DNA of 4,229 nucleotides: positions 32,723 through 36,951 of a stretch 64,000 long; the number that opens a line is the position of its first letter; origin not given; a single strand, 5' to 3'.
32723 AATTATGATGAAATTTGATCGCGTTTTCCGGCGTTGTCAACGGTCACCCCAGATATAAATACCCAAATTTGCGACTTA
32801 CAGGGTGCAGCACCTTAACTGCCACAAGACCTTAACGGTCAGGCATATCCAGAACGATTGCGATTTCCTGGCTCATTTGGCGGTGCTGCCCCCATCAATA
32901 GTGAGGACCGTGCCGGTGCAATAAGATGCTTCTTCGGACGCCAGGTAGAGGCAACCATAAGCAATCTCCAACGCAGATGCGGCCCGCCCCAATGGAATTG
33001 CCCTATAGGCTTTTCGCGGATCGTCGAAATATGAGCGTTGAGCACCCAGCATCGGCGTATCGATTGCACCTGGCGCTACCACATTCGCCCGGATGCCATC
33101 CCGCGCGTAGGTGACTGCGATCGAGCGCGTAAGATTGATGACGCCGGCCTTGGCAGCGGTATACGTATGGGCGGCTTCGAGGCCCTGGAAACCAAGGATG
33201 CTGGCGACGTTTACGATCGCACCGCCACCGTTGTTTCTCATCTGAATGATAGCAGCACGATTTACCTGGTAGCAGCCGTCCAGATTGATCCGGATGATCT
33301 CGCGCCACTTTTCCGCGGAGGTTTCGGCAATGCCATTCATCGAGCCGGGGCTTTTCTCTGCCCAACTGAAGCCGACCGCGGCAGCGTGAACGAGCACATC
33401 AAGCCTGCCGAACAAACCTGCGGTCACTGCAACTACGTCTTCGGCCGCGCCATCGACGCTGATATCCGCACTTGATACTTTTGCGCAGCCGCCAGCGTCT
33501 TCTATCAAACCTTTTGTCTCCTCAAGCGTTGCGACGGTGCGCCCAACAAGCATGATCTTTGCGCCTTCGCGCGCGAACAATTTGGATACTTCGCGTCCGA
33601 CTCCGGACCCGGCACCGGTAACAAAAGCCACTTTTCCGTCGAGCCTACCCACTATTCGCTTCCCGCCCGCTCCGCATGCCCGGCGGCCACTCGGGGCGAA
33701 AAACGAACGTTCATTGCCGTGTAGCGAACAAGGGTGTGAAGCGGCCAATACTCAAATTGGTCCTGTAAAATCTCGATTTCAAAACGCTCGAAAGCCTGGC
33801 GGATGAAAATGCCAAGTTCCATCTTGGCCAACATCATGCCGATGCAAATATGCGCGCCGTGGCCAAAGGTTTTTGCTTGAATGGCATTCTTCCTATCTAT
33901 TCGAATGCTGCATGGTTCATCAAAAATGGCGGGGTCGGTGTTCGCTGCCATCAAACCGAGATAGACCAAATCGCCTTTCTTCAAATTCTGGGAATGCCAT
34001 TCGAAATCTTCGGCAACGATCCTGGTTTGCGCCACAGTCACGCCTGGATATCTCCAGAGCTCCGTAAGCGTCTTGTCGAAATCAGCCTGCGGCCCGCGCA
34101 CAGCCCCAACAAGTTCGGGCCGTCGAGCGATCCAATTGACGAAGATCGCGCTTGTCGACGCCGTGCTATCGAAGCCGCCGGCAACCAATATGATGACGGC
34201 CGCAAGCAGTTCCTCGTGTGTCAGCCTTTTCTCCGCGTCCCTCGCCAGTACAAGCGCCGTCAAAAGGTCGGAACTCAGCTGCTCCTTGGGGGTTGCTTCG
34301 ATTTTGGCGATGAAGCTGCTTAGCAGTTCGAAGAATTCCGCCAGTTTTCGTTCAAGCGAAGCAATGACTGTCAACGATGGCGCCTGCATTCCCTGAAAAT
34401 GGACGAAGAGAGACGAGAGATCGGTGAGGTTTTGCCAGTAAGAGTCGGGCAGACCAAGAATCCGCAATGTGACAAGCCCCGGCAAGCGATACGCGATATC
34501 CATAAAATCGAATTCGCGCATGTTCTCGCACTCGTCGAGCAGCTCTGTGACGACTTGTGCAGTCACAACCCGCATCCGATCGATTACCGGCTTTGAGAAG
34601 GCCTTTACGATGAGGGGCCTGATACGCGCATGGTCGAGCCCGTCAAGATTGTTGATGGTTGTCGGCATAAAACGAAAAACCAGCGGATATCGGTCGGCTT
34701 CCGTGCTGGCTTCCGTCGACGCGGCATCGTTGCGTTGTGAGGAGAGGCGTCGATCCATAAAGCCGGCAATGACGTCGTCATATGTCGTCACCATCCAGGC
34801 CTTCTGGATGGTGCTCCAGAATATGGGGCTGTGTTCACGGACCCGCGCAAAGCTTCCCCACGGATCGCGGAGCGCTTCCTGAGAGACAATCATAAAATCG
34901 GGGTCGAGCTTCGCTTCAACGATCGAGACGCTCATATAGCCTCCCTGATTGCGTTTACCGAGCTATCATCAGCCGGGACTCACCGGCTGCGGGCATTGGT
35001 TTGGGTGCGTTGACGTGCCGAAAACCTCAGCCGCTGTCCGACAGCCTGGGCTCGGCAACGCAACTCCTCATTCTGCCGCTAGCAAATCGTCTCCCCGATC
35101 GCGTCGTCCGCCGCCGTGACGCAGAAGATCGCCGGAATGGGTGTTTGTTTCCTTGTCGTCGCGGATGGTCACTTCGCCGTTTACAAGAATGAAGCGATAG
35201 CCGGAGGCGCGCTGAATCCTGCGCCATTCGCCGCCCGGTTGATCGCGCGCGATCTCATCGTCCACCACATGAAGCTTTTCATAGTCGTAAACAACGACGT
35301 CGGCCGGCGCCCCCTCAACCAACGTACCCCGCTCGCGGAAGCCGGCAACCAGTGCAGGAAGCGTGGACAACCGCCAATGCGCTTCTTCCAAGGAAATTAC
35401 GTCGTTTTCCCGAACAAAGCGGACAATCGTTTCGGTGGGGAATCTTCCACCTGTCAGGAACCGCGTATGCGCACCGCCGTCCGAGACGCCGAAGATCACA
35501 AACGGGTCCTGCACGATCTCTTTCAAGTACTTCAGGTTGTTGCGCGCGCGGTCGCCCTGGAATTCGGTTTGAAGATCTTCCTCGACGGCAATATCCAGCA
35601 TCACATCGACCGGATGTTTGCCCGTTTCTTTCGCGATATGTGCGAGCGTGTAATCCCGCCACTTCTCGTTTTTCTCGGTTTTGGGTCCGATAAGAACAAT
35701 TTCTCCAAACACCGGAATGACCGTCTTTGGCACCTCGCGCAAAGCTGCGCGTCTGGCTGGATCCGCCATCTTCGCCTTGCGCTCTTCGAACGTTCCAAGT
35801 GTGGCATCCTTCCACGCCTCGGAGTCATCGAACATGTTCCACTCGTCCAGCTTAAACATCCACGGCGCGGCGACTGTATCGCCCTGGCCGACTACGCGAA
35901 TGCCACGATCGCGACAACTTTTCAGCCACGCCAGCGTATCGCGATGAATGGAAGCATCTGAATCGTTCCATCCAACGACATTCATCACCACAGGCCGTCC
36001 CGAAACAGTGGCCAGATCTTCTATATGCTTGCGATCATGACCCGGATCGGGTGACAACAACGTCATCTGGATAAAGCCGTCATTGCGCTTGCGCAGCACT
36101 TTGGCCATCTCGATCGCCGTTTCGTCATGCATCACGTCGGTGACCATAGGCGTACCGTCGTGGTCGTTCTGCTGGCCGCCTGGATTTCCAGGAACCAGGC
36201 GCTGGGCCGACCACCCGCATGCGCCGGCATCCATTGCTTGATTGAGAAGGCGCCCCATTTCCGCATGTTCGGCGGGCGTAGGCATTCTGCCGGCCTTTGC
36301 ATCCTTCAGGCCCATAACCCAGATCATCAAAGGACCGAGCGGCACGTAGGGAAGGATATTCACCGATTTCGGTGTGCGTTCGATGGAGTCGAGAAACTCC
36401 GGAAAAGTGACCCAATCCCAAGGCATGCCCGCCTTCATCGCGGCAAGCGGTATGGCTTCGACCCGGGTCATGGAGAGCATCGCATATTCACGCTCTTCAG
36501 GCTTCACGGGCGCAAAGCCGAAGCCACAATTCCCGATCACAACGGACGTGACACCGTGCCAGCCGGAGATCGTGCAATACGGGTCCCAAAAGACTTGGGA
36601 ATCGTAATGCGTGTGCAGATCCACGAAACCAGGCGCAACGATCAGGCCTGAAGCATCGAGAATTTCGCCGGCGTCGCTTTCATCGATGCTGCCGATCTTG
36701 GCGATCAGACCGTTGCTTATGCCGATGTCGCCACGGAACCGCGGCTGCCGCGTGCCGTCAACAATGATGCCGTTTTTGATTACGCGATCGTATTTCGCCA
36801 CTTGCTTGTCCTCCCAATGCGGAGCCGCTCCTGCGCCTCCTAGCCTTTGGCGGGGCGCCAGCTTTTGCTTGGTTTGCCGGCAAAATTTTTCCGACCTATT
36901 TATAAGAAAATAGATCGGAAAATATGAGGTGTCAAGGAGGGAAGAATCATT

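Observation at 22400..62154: Three stacked TonB-receptor-anchored oxidative utilization cassettes, each with a private regulator and operator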

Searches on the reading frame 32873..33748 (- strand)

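Call 7: search_protein_families(library=pfam, proteins=[window:32873-33748:-], max_evalue=0.00001)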
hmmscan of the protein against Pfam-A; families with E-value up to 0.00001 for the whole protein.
window:32873-33748:- (291 aa): 3 families
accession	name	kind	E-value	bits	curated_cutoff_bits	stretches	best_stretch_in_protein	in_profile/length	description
PF13561.12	adh_short_C2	-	1.8e-53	182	27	1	45-289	1-236/236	Enoyl-(Acyl carrier protein) reductase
PF00106.31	adh_short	-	4.4e-45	154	26.6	1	39-238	1-191/195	short chain dehydrogenase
PF08659.16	KR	-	1.9e-06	28.4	22.6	1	42-201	4-154/180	KR domain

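Call 40: search_protein_families(library=ncbifam, proteins=[window:32873-33748:-], max_evalue=0.00001)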
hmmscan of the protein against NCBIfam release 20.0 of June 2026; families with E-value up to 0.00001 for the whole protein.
window:32873-33748:- (291 aa): 224 families (the best 25 are shown)
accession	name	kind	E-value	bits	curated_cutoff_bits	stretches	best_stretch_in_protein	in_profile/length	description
NF004791.0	PRK06138.1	equivalog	2.7e-63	213.6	312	1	35-290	2-251/252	SDR family oxidoreductase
NF004818.0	PRK06172.1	equivalog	3.8e-58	196.8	336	1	35-290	4-252/253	SDR family oxidoreductase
NF052558.1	MBtsdlDhBudC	equivalog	4.8e-55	186.8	270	1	37-290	2-243/250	meso-2,3-butanediol dehydrogenase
NF005559.1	PRK07231.1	subfamily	7.2e-55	186.2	215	1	35-289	1-248/249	glucose 1-dehydrogenase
NF053701.1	CsHdxCHCADhChcB2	equivalog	1.2e-54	185.4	350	1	36-290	1-244/245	cis-4-hydroxycyclohexanecarboxylate dehydrogenase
NF005681.0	PRK07478.1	subfamily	9.9e-54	182.4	267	1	35-289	3-250/254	SDR family oxidoreductase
TIGR01830.1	3oxo_ACP_reduc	equivalog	1.6e-51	175.3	297.75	1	41-287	1-237/239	3-oxoacyl-[acyl-carrier-protein] reductase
NF004198.0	PRK05653.1-3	equivalog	2.2e-51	174.7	296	1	35-288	4-246/248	3-oxoacyl-ACP reductase FabG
NF009466.0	PRK12826.1-2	subfamily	5e-51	173.5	222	1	39-289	4-245/248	3-oxoacyl-ACP reductase FabG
NF005469.0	PRK07063.1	equivalog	9e-51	172.9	306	1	34-289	3-255/260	SDR family oxidoreductase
NF005067.0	PRK06484.1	equivalog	1.2e-49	169.2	713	1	37-289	8-252/524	short chain dehydrogenase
NF004774.0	PRK06114.1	equivalog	8.7e-49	166.2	360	1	35-289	13-260/262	SDR family oxidoreductase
NF052562.1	RADHDNL4305835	equivalog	1.2e-47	162.4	400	1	33-291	2-252/252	NADP-dependent (R)-specific alcohol dehydrogenase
NF009468.0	PRK12826.1-4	equivalog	2e-47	162.1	318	1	35-289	4-248/256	SDR family oxidoreductase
NF005446.0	PRK07035.1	equivalog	1.2e-46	159.1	373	1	36-289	9-254/255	SDR family oxidoreductase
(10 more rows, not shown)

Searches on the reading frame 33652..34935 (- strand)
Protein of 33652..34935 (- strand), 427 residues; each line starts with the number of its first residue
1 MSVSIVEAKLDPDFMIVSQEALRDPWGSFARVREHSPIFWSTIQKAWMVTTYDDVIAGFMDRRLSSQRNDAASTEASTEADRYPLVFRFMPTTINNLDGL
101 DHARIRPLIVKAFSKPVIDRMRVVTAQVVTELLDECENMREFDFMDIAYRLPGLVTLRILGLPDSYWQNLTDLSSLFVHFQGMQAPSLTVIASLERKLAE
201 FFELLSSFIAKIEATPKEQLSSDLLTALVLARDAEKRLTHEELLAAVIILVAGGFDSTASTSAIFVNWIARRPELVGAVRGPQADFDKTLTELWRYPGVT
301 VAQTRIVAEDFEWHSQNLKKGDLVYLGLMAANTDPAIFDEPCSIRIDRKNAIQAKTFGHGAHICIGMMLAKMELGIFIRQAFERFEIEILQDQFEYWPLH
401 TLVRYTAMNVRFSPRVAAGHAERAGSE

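Call 7: search_protein_families(library=pfam, proteins=[window:33652-34935:-], max_evalue=0.00001)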
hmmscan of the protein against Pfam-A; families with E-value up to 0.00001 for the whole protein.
window:33652-34935:- (427 aa): 1 family
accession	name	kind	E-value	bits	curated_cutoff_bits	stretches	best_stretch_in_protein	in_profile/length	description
PF00067.27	p450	-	3.2e-26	92.6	22.8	2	287-392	325-439/462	Cytochrome P450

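Call 40: search_protein_families(library=ncbifam, proteins=[window:33652-34935:-], max_evalue=0.00001)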
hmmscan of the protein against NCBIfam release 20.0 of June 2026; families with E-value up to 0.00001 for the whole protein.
window:33652-34935:- (427 aa): 10 families
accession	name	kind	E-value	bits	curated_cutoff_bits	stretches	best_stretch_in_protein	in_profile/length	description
TIGR04538.1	P450_cycloAA_1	subfamily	2.9e-32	112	500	1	16-394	2-375/395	cytochrome P450, cyclodipeptide synthase-associated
TIGR04458.1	CYP450_TxtE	equivalog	1.4e-27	96.3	500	1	21-386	9-376/403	4-nitrotryptophan synthase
NF041802.1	P450_SolI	exception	1.3e-25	89.7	850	1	29-392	36-403/424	solanimycin biosynthesis cytochrome P450 SolI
NF045816.1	PentlenlactSyn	equivalog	2e-22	79.4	700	1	43-385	35-366/396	pentalenolactone synthase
NF041177.1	Cyp119_Thmprot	equivalog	1e-18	67.3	680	1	29-389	5-345/368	cytochrome P450 Cyp119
TIGR04515.1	P450_rel_GT_act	subfamily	5.7e-18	65.4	343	1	24-360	32-334/386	P450-derived glycosyltransferase activator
NF050147.1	aminopyruv_ApyO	equivalog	4.9e-09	35.3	525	1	79-413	66-422/444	RiPP biosynthesis cytochrome P450 ApyO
NF053744.1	FAProxCypCBc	equivalog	1.9e-08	33.3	600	1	92-357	82-347/416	CYP152 family fatty-acid peroxygenase CypC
NF045812.1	PentlenOxigase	equivalog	3e-07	29.7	800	0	218-391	216-415/444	pentalenene oxygenase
NF051859.1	AlbFlvMonOxTrpSyn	equivalog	3.9e-06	25.7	700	0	97-275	103-292/457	bifunctional albaflavenone monooxygenase/terpene synthase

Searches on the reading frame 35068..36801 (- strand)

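Call 7: search_protein_families(library=pfam, proteins=[window:35068-36801:-], max_evalue=0.00001)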
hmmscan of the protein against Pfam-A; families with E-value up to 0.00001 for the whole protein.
window:35068-36801:- (577 aa): 1 family
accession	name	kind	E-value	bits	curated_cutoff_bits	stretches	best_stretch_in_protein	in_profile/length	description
PF07969.17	Amidohydro_3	-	3.2e-23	83.4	29.7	2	382-545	317-471/472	Amidohydrolase family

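Call 40: search_protein_families(library=ncbifam, proteins=[window:35068-36801:-], max_evalue=0.00001)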
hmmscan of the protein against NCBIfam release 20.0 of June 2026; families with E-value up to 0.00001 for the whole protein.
window:35068-36801:- (577 aa): 39 families (the best 25 are shown)
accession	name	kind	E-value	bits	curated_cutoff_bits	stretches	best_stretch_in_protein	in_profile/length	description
NF006560.0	PRK09061.1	subfamily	4.2e-21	74.8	340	2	2-68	24-89/517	amidohydrolase family protein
NF006839.0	PRK09357.1-4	equivalog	1.3e-14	53.6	576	1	7-67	3-63/422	dihydroorotase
NF004839.0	PRK06189.1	equivalog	4.8e-14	51.8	631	1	3-68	2-65/451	allantoinase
NF006689.0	PRK09237.1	equivalog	8.8e-14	50.8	371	1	3-88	2-90/383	amidohydrolase/deacetylase family metallohydrolase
TIGR00857.1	pyrC_multi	subfamily_domain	2.1e-13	50.1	279.05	1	22-66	4-48/412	dihydroorotase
NF006559.0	PRK09060.1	equivalog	3.2e-13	48.8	482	1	2-66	3-65/444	dihydroorotase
NF009941.0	PRK13404.1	subfamily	3.4e-13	49.1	647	1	2-69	2-66/478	dihydropyrimidinase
NF006845.0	PRK09357.2-6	equivalog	7.5e-13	47.9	728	1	7-69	4-67/428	dihydroorotase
NF009060.0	PRK12394.1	equivalog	1.1e-12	47.5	442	1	3-89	2-90/381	metallo-dependent hydrolase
NF006844.0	PRK09357.2-5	equivalog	2.6e-12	46.5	701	1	7-66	5-64/422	dihydroorotase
TIGR02033.1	D-hydantoinase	equivalog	4.7e-12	45.6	393.25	1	7-69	2-63/454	dihydropyrimidinase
TIGR03178.1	allantoinase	equivalog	3.2e-11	42.7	357.85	1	6-67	2-61/441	allantoinase AllB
NF005791.0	PRK07627.1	equivalog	7.2e-11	41.7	442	0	7-64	4-62/425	dihydroorotase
TIGR03121.1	one_C_dehyd_A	equivalog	1.6e-09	36.6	392.75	0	7-65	3-61/556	formylmethanofuran dehydrogenase subunit A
NF005960.0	PRK08044.1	equivalog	2.1e-09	36.6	688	1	4-77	3-75/453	allantoinase AllB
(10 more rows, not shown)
